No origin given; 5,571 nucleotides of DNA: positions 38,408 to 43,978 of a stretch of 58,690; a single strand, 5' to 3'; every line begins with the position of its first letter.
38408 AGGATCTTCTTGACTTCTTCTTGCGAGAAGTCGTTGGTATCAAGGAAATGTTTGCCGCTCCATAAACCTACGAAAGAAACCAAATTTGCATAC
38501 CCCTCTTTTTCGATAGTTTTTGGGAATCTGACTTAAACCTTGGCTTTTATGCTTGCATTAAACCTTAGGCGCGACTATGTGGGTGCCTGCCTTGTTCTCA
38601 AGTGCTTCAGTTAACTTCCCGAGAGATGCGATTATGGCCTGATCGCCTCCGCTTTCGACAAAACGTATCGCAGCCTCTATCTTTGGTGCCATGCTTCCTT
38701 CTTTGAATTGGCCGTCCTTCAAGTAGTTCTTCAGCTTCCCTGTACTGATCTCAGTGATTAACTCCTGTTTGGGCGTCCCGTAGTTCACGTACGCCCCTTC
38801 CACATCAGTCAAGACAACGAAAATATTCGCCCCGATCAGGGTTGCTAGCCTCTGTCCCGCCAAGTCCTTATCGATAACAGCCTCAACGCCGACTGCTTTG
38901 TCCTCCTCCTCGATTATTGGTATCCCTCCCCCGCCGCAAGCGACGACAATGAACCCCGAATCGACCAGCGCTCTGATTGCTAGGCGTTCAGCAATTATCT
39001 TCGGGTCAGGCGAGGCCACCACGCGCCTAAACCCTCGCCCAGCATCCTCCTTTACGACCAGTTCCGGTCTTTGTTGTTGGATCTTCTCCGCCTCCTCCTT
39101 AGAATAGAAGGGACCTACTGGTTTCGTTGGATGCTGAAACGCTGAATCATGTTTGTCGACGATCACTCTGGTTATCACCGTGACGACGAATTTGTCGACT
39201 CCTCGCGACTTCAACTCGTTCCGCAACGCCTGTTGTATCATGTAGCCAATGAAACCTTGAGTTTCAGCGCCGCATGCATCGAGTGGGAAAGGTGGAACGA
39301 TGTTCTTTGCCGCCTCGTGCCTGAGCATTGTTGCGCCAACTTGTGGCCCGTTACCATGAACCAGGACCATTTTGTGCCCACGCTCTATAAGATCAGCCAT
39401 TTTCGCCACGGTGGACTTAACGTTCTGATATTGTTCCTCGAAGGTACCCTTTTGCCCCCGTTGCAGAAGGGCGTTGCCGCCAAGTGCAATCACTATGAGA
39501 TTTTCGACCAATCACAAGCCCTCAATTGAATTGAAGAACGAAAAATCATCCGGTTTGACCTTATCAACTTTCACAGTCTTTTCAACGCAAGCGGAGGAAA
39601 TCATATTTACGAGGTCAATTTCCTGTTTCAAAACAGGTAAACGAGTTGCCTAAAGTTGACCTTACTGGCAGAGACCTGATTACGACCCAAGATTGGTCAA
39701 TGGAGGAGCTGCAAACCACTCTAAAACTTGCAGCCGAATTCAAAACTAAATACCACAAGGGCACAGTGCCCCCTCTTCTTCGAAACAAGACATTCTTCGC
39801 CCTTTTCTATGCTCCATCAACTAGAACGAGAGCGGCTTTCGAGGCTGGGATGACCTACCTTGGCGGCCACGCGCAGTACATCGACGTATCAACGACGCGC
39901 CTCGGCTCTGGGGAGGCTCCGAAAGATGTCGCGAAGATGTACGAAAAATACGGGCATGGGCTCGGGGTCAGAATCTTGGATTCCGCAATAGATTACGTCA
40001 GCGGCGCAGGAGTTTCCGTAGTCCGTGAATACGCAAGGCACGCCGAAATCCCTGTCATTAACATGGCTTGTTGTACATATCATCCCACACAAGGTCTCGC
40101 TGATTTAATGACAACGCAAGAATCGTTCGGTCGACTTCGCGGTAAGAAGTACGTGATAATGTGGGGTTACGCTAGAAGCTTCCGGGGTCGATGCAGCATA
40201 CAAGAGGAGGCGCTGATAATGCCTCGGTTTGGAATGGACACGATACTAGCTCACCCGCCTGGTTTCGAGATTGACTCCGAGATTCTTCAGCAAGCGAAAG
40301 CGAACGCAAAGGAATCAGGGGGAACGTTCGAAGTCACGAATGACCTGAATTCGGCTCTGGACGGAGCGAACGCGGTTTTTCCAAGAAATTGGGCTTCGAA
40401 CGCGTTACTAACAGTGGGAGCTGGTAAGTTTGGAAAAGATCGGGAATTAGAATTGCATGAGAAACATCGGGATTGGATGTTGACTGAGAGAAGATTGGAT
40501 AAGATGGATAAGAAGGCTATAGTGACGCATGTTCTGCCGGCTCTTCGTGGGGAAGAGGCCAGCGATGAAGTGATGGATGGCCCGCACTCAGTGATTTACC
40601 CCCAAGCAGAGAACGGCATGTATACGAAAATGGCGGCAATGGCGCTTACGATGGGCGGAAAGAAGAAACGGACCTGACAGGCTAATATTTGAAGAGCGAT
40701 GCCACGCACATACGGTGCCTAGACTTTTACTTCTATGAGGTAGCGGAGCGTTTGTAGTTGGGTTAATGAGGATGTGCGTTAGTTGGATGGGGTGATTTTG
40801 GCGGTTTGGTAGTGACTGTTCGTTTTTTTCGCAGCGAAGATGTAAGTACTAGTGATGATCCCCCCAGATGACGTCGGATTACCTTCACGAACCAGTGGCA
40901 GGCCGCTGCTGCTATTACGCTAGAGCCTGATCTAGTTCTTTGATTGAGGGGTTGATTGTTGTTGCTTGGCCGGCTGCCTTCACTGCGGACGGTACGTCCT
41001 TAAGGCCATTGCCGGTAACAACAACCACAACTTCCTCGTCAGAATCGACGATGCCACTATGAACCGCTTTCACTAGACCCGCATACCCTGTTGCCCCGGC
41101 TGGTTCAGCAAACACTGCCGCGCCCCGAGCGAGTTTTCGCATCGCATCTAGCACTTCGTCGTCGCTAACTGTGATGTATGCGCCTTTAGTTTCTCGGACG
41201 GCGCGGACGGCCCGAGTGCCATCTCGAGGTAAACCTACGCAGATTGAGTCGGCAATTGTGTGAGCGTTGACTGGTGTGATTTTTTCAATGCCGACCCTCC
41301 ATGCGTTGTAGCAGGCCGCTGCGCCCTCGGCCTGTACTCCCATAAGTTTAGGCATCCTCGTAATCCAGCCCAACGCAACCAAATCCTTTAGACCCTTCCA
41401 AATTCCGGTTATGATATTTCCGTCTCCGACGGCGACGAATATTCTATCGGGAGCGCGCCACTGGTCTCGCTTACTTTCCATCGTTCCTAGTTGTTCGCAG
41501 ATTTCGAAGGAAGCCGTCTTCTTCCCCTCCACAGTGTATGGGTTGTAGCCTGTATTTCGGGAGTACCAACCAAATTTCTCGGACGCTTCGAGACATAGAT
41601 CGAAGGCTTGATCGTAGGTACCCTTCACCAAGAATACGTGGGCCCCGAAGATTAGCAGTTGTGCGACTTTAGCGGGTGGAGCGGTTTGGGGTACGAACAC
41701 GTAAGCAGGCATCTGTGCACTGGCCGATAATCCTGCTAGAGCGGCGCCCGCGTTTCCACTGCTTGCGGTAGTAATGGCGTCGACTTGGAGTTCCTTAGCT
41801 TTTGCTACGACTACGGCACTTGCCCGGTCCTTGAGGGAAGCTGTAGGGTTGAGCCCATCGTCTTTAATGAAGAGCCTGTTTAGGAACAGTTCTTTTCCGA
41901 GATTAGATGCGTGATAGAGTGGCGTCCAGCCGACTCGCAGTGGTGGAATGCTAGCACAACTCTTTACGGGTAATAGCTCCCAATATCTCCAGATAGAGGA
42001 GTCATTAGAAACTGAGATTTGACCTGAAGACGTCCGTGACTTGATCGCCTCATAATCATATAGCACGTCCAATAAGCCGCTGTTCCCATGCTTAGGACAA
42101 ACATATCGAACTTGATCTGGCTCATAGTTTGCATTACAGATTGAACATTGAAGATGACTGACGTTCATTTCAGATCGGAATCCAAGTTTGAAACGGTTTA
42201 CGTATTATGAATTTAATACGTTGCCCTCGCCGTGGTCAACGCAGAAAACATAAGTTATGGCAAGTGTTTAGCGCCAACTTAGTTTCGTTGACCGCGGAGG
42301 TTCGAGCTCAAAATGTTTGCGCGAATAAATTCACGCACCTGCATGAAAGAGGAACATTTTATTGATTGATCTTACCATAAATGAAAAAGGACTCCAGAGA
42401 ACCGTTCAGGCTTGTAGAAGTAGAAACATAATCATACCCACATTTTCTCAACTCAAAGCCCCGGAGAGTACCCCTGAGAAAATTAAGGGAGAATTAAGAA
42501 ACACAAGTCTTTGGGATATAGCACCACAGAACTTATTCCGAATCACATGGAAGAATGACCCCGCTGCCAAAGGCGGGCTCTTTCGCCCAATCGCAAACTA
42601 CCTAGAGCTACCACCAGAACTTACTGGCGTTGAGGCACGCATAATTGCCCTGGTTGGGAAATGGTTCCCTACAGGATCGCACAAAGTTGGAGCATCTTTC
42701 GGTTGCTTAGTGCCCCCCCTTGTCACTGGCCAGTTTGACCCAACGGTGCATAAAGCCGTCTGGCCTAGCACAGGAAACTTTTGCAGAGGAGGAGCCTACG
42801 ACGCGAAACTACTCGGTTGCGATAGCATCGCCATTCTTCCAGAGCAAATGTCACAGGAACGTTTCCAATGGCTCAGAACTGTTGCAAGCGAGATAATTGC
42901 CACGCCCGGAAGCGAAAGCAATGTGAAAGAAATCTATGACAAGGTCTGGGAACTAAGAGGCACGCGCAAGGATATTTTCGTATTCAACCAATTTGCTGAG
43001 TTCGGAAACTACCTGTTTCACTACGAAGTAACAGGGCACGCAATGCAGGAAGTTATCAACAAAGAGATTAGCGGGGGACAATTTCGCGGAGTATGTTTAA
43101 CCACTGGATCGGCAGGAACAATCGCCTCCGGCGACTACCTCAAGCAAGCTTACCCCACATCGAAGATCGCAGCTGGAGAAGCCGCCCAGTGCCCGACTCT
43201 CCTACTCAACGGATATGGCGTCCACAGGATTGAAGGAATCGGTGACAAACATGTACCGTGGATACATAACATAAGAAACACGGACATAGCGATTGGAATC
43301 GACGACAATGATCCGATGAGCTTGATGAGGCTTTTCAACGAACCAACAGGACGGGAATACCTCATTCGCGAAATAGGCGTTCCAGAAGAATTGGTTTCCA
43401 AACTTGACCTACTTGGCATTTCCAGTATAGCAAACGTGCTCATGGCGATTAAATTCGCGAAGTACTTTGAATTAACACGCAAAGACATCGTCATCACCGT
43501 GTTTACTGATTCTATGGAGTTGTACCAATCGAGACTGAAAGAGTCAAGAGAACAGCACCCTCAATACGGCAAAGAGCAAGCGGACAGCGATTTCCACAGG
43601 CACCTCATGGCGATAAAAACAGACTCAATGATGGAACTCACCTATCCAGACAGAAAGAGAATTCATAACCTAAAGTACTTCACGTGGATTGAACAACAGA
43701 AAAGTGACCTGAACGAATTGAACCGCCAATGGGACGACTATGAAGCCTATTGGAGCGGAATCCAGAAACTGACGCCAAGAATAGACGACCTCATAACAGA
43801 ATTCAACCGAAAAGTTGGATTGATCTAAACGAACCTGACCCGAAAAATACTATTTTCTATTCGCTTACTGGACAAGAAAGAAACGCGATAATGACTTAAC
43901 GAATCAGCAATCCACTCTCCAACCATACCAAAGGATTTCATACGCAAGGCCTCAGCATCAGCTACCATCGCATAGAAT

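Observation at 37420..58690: Putative archaeal anaerobic purine/N-heterocycle fermentation island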

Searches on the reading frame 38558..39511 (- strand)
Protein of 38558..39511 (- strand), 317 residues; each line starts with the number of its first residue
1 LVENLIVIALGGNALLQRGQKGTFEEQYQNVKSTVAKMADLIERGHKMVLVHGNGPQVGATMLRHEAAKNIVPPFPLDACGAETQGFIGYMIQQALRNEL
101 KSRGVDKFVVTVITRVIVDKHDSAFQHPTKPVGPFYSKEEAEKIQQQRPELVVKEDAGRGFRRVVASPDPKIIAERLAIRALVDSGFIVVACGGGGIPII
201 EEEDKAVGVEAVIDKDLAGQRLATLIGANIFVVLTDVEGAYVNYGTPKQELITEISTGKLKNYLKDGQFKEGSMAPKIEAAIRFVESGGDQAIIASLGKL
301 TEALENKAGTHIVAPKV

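Call 4: search_protein_families(library=pfam, proteins=[window:38558-39511:-])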
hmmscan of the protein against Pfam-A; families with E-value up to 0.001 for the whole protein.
window:38558-39511:- (317 aa): 1 family
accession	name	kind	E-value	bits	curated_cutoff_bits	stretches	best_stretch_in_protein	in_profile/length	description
PF00696.33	AA_kinase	-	1.9e-25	90.4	24.9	1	4-296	1-234/234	Amino acid kinase family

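Call 6: search_protein_families(library=ncbifam, proteins=[window:38558-39511:-], max_evalue=0.00001)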
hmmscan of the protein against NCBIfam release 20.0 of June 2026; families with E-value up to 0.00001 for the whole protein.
window:38558-39511:- (317 aa): 10 families
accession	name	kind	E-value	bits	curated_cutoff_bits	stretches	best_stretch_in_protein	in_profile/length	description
TIGR00746.1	arcC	equivalog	8.9e-130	432.2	358.25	1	6-313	3-308/309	carbamate kinase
NF009007.0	PRK12352.1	subfamily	1.1e-112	376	266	1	3-313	2-314/316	carbamate kinase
NF009008.0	PRK12354.1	subfamily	7.1e-106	353.8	361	1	6-314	3-300/308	carbamate kinase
NF006926.0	PRK09411.1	equivalog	4.2e-82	275.7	416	1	6-313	4-296/297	carbamate kinase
TIGR00761.1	argB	equivalog_domain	1.9e-14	53.7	151.3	1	211-294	152-231/231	acetylglutamate kinase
NF010661.0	PRK14058.1-3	equivalog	4.8e-12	45.5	251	1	152-312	118-270/283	acetylglutamate/acetylaminoadipate kinase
NF010659.0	PRK14058.1-1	equivalog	1.9e-10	40.3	223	1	194-296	149-248/267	[LysW]-aminoadipate kinase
TIGR01027.1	proB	equivalog_domain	5.7e-09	35.6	186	0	197-310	126-249/363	glutamate 5-kinase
NF010662.0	PRK14058.1-4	equivalog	6.5e-06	25.5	194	0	211-305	166-255/264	[LysW]-aminoadipate/[LysW]-glutamate kinase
NF040647.1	IPPK_Arch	equivalog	7.3e-06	25.4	120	0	178-310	123-257/259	isopentenyl phosphate kinase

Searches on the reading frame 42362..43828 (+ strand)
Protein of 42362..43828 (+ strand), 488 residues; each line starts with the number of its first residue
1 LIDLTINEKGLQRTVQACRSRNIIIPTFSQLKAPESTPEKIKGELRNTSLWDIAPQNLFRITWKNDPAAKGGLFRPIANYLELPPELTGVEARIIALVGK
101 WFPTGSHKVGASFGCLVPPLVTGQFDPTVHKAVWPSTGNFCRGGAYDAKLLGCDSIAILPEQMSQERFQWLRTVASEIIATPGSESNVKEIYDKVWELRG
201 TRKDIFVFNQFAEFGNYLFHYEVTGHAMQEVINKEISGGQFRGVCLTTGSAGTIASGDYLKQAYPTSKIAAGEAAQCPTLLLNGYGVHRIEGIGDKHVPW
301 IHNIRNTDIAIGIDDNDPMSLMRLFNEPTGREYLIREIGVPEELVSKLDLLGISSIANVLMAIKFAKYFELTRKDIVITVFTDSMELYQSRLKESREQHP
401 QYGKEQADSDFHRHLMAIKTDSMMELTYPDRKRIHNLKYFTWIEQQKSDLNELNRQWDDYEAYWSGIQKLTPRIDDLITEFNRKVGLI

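Call 4: search_protein_families(library=pfam, proteins=[window:42362-43828:+])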
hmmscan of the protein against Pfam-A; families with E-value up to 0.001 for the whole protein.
window:42362-43828:+ (488 aa): 1 family
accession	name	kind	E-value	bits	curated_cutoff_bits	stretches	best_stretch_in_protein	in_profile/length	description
PF00291.31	PALP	-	5.2e-12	46.1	35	1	103-325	33-256/295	Pyridoxal-phosphate dependent enzyme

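Call 6: search_protein_families(library=ncbifam, proteins=[window:42362-43828:+], max_evalue=0.00001)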
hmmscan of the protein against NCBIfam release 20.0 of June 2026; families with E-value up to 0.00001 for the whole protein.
window:42362-43828:+ (488 aa): 7 families
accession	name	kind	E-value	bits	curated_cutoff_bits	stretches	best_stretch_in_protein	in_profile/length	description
TIGR01139.1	cysK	equivalog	2.3e-23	82.9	350.95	1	89-390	18-294/298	cysteine synthase A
TIGR01136.1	cysKM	subfamily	8.3e-23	81.2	344.15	1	89-390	18-295/299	cysteine synthase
NF007989.0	PRK10717.1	equivalog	8e-18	64.6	387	1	94-392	31-316/334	cysteine synthase A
TIGR01137.1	cysta_beta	equivalog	5.6e-17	61.6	510.25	1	89-392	23-309/457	cystathionine beta-synthase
TIGR03945.1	PLP_SbnA_fam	equivalog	1.8e-09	37.1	349.95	1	91-320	21-246/304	2,3-diaminopropionate biosynthesis protein SbnA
NF008735.0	PRK11761.1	equivalog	2.5e-09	36.8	413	1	103-323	38-244/296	cysteine synthase CysM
TIGR01138.1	cysM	equivalog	4.9e-08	32.8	394.2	1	93-388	24-284/290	cysteine synthase B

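Call 26: search_solved_structures(query=window:42362-43828:+, max_evalue=0.001)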
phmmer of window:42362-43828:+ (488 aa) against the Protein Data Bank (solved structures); distinct sequences matched with E-value up to 0.001: 75 (the best 60 are shown).
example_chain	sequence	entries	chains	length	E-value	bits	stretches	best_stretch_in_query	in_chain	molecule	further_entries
7n2t_A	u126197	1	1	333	3e-16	62.7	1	88-324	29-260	Cysteine synthase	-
2egu_A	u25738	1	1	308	4.2e-15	58.9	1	132-310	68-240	Cysteine synthase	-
5xem_A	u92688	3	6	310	5.8e-15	58.4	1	156-325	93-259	Cysteine synthase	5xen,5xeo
8t2c_A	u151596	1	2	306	1e-14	57.7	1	131-324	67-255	Cysteine synthase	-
8srt_A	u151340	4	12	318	1.1e-14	57.6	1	131-324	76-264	Cysteine synthase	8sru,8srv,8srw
5b53_A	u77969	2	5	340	1.3e-14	57.3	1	86-321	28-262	Cysteine synthase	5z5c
9jxu_A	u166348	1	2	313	2.6e-14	56.3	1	132-388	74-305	Cysteine synthase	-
5b55_A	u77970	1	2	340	6.4e-14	55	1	86-321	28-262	Cysteine synthase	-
6c2h_A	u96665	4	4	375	3.3e-13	52.7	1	83-391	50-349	Cystathionine beta-synthase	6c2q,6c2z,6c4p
2isq_A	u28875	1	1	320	3.7e-13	52.5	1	89-323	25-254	Cysteine synthase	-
1z7w_A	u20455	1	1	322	3.7e-13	52.5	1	89-323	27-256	Cysteine synthase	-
4i1y_A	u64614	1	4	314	5.6e-13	51.9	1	88-326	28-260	Cysteine synthase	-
3rr2_A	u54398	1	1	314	6.4e-13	51.7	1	88-325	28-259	Cysteine synthase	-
1z7y_A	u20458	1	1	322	1.4e-12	50.6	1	111-323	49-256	Cysteine synthase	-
3zei_A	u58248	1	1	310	5.3e-12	48.7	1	94-325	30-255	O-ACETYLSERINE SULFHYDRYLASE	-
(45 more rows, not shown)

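Call 67: find_homologous_proteins(query=window:42362-43828:+, max_evalue=1e-10)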
Query window:42362-43828:+ (488 aa): 8000 proteins with E <= 1e-10 among 8000 candidates; the best 120 are listed.
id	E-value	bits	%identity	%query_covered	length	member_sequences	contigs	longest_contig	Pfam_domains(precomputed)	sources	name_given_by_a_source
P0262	0.0e+0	1128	100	100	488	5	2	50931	PF00291.32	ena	-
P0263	2.8e-282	955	83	100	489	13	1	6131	PF00291.32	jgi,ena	-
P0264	4.8e-281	951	82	100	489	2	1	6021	PF00291.32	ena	-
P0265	6.8e-281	950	82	100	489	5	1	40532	PF00291.32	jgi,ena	-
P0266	4.5e-280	948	82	100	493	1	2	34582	PF00291.32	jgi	jgi:cysteine synthase A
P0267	1.8e-278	942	81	100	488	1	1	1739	PF00291.32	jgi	jgi:cysteine synthase A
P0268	1.5e-277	939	80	100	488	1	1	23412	PF00291.32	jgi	jgi:cysteine synthase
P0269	4.6e-276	935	81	100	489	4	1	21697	PF00291.32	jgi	jgi:cysteine synthase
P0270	6.8e-276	934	80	100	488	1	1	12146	PF00291.32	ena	-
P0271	6.9e-276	934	81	100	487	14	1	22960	PF00291.32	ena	-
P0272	2.2e-275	932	80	100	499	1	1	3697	PF00291.32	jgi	jgi:cysteine synthase A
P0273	2.4e-275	932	80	100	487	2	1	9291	PF00291.32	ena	-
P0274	5.4e-275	931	81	100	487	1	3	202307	PF00291.32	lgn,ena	-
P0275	1.0e-274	930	80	100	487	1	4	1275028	PF00291.32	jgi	jgi:cysteine synthase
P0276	1.1e-274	930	80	100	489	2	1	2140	PF00291.32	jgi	jgi:cysteine synthase A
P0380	4.0e-262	889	76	100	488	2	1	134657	PF00291.32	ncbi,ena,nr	ncbi:MAG: pyridoxal-5-phosphate-dependent protein subunit beta [Candidatus Thorarchaeota archaeon]|n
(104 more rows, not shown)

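Call 70: find_encoding_contigs(protein=P0380, flank=10000, max_places=1)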
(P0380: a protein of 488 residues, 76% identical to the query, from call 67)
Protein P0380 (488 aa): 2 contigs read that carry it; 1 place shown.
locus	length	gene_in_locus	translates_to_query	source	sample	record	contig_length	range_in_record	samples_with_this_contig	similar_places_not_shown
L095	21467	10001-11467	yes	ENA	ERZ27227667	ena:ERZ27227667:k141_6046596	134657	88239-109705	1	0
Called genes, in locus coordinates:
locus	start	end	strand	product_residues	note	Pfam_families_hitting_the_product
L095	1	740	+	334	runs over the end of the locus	PF00044:Gp_dh_N, PF02800:Gp_dh_C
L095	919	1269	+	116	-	-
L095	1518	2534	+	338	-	PF00285:Citrate_synt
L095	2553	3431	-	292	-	PF00701:DHDPS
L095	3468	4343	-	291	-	-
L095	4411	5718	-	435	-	PF07690:MFS_1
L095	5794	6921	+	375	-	PF00005:ABC_tran, PF08352:oligo_HPY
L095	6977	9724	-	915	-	PF01326:PPDK_N, PF00391:PEP-utilizers, PF02896:PEP-utilizers_C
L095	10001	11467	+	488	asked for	PF00291:PALP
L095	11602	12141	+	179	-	PF01814:Hemerythrin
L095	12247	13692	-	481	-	PF02629:CoA_binding, PF13380:CoA_binding_2, PF13607:Succ_CoA_lig, PF19045:Ligase_CoA_2 (weak)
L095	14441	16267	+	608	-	-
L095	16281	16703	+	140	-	-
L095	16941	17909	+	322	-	-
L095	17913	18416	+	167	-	PF02481:DNA_processg_A (weak), PF18306:LDcluster4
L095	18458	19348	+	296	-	PF00149:Metallophos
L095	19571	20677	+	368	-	PF04015:DUF362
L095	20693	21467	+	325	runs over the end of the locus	PF01040:UbiA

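Call 74: predict_structure(alignment_id=A1)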
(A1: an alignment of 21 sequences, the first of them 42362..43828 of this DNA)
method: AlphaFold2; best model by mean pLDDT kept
length: 488 residues; sequences in the alignment: 21
mean_pLDDT: 53.5   pTM: 0.55
mean pLDDT of the five models: 53.5, 39.3, 36.8, 35.9, 35.1
residues with pLDDT >= 90: 32; 70-90: 107; 50-70: 81; < 50: 268
segments of 3 or more residues with pLDDT < 50: 1-34, 47-78, 100-168, 170-218, 249-251, 276-304, 439-468, 473-488
pLDDT, mean of each block of 10 residues (from residue 1): 34 41 28 48 46 30 25 40 88 80 33 27 29 28 27 39 46 45 38 43 35 44 65 81 73 64 85 49 28 35 59 70 87 92 79 75 89 90 57 71 86 68 63 53 39 42 43 46 33
secondary structure, 60 per line:
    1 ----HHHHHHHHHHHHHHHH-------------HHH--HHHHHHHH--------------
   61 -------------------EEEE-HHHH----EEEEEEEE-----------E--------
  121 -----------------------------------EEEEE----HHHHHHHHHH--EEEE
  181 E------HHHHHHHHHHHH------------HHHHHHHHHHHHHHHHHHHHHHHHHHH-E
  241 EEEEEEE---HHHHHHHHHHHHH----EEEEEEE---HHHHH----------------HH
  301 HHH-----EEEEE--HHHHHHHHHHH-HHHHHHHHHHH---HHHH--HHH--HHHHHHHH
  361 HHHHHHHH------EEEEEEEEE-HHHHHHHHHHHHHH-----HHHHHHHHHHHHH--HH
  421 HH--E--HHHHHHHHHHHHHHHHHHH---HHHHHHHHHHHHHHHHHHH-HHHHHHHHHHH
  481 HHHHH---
elements in order: H5-20 H39-46 E80-83 H85-88 E93-100 E156-160 H165-174 E177-181 H188-199 H212-238 E240-247 H251-263 E268-274 H278-282 H299-303 E309-313 H316-326 H328-338 H342-345 H353-368 E375-383 H385-398 H404-416 H419-422 H428-446 H450-468 H470-485
